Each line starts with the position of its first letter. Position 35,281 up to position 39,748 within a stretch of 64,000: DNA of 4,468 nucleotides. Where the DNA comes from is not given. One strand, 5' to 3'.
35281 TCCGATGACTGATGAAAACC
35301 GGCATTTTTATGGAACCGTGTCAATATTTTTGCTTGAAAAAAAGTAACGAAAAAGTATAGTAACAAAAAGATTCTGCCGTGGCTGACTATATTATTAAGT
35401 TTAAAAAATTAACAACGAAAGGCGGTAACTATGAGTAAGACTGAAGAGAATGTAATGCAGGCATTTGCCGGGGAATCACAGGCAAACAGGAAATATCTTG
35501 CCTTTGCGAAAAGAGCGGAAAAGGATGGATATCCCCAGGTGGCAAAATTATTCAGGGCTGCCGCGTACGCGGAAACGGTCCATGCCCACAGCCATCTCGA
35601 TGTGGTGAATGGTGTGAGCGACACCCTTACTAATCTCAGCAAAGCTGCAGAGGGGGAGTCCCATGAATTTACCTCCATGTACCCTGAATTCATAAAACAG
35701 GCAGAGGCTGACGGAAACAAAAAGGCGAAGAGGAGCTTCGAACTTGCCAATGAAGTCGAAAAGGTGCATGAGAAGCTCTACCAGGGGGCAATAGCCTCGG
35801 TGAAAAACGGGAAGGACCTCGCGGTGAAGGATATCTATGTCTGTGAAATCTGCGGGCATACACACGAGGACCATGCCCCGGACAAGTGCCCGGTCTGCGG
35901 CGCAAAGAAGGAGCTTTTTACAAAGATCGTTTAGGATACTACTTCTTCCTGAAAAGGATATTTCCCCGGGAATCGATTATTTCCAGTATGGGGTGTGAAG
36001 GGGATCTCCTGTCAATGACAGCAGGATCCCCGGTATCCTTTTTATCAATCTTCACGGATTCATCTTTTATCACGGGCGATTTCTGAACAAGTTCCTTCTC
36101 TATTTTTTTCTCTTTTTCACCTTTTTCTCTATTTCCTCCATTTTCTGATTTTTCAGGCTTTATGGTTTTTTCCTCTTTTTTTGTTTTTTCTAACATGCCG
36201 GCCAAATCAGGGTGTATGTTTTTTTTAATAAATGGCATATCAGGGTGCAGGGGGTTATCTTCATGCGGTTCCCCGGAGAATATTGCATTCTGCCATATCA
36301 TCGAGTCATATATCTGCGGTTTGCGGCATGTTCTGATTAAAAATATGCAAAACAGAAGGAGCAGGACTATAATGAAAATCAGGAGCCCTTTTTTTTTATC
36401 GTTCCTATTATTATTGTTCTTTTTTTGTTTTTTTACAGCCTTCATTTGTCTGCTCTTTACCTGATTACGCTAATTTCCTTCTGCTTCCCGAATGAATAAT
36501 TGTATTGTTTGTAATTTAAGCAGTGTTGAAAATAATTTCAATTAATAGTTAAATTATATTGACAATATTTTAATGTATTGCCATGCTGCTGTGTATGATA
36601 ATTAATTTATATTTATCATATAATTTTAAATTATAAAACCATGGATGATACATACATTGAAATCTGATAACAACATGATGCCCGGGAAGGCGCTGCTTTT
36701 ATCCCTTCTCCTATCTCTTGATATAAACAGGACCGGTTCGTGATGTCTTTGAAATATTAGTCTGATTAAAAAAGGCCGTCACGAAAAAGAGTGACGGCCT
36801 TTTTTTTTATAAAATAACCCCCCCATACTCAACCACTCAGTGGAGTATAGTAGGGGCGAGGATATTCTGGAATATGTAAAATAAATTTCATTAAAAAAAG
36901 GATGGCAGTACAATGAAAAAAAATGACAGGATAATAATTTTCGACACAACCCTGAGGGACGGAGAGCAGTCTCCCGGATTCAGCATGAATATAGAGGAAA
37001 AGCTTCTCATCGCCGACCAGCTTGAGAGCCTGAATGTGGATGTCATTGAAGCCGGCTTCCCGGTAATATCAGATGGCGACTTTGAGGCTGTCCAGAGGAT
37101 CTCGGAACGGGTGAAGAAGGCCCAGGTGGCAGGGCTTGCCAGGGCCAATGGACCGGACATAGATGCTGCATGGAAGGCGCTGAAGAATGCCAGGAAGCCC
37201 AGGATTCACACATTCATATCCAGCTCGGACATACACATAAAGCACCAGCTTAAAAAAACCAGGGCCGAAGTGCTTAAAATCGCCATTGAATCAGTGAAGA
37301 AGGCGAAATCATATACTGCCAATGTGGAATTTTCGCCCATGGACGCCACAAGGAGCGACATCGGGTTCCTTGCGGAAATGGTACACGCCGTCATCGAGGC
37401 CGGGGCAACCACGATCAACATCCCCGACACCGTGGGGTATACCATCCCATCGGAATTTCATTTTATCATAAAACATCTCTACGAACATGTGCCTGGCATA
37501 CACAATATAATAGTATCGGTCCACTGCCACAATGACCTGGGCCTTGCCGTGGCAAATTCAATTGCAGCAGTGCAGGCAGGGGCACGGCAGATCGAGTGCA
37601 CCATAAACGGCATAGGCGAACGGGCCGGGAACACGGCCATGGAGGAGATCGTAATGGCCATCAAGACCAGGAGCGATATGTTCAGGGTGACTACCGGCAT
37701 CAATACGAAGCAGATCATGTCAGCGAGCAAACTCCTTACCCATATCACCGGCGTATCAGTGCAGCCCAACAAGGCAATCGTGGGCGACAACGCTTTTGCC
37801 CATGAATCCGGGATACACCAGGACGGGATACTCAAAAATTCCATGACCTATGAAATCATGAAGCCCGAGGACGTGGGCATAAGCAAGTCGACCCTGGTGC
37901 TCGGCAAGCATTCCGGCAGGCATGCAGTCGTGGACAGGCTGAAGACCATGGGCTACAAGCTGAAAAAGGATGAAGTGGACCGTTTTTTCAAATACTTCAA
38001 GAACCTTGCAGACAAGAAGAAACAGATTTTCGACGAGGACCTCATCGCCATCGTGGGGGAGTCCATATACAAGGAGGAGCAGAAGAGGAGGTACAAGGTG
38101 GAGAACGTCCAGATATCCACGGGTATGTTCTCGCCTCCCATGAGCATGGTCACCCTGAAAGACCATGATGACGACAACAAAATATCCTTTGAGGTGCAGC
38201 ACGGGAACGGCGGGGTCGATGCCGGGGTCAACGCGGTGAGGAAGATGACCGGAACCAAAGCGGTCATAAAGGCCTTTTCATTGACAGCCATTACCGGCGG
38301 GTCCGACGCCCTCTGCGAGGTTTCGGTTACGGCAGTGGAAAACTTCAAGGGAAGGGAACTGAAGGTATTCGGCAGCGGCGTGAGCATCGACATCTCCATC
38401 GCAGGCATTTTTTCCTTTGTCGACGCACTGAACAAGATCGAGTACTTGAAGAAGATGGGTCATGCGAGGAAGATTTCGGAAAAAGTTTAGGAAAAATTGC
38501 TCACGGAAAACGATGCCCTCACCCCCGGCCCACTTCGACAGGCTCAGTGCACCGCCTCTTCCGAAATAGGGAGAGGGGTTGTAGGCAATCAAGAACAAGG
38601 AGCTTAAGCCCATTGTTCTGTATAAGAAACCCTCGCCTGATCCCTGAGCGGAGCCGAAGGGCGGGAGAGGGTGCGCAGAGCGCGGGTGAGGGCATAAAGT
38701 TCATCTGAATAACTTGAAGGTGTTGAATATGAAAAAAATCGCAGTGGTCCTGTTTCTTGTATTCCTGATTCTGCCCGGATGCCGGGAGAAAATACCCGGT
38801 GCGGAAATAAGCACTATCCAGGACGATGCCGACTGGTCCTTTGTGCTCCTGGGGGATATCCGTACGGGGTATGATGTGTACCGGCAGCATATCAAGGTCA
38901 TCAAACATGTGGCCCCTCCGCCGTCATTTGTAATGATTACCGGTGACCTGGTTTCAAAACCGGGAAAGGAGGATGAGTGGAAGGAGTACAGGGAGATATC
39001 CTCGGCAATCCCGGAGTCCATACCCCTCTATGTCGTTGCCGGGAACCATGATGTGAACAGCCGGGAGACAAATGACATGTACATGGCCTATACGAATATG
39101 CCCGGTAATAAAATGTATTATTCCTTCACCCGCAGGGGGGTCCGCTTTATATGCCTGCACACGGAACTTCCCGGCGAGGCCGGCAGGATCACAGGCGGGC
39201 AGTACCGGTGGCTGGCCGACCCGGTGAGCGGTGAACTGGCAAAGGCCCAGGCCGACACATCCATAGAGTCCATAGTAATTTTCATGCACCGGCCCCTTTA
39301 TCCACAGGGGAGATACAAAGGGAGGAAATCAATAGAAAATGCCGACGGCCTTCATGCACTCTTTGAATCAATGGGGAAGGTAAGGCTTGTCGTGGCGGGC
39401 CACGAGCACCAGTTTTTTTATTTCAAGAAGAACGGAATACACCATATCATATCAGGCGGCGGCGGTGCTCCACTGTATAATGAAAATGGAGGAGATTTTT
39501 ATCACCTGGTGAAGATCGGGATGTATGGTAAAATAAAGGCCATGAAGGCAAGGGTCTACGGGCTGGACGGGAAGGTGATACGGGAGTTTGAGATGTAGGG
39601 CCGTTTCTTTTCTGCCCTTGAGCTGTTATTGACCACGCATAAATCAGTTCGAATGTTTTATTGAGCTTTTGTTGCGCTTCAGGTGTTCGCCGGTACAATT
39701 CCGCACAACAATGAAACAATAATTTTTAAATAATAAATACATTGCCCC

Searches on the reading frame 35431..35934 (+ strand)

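Call 37: search_protein_families(library=pfam, proteins=[window:35431-35934:+], max_evalue=0.001)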
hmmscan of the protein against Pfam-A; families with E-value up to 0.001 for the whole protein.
window:35431-35934:+ (167 aa): 3 families
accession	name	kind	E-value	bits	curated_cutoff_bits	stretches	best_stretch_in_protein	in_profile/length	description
PF02915.23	Rubrerythrin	-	2.2e-25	90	22.8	1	6-119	1-135/137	Rubrerythrin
PF21349.2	RUBY_RBDX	-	3.9e-12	45.8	26.5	1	136-163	1-29/30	Rubrerythrin, rubredoxin-like domain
PF23458.2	DUF7130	-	0.00043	20.5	35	1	113-163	30-83/89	Domain of unknown function (DUF7130)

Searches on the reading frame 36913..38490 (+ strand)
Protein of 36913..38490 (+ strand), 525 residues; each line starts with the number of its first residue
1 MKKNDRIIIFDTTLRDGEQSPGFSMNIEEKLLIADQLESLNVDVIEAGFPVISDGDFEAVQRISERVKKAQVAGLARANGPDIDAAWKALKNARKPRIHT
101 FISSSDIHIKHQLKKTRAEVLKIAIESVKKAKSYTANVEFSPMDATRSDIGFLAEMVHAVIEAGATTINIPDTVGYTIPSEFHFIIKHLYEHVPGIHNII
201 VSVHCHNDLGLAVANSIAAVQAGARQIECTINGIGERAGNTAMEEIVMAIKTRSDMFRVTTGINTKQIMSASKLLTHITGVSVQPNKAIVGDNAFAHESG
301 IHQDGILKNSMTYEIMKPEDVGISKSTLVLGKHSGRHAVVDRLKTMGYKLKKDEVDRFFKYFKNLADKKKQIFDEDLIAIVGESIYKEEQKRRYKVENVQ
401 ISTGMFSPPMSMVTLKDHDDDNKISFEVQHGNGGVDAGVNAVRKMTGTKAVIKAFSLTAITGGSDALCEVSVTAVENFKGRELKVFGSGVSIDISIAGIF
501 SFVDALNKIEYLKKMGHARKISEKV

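Call 37: search_protein_families(library=pfam, proteins=[window:36913-38490:+], max_evalue=0.001)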
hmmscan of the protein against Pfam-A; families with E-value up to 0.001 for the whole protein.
window:36913-38490:+ (525 aa): 3 families
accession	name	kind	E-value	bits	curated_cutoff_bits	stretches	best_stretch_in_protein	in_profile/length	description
PF00682.25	HMGL-like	-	2.6e-95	319.2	29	1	6-274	1-259/260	HMGL-like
PF22617.1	HCS_D2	-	1.2e-32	112.6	27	1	289-370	1-82/82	Homocitrate synthase post-HMGL domain-like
PF08502.15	LeuA_dimer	-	9.8e-25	87.4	24.9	1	371-509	1-130/131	LeuA allosteric (dimerisation) domain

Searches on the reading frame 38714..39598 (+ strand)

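Call 37: search_protein_families(library=pfam, proteins=[window:38714-39598:+], max_evalue=0.001)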
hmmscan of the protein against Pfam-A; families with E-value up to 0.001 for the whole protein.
window:38714-39598:+ (294 aa): 2 families
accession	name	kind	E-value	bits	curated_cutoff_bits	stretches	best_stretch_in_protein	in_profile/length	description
PF00149.33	Metallophos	-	6.4e-16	59.8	21.5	1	43-233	3-190/191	Calcineurin-like phosphoesterase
PF12850.12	Metallophos_2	-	6.7e-06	26.6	27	1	63-253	20-138/154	Calcineurin-like phosphoesterase superfamily domain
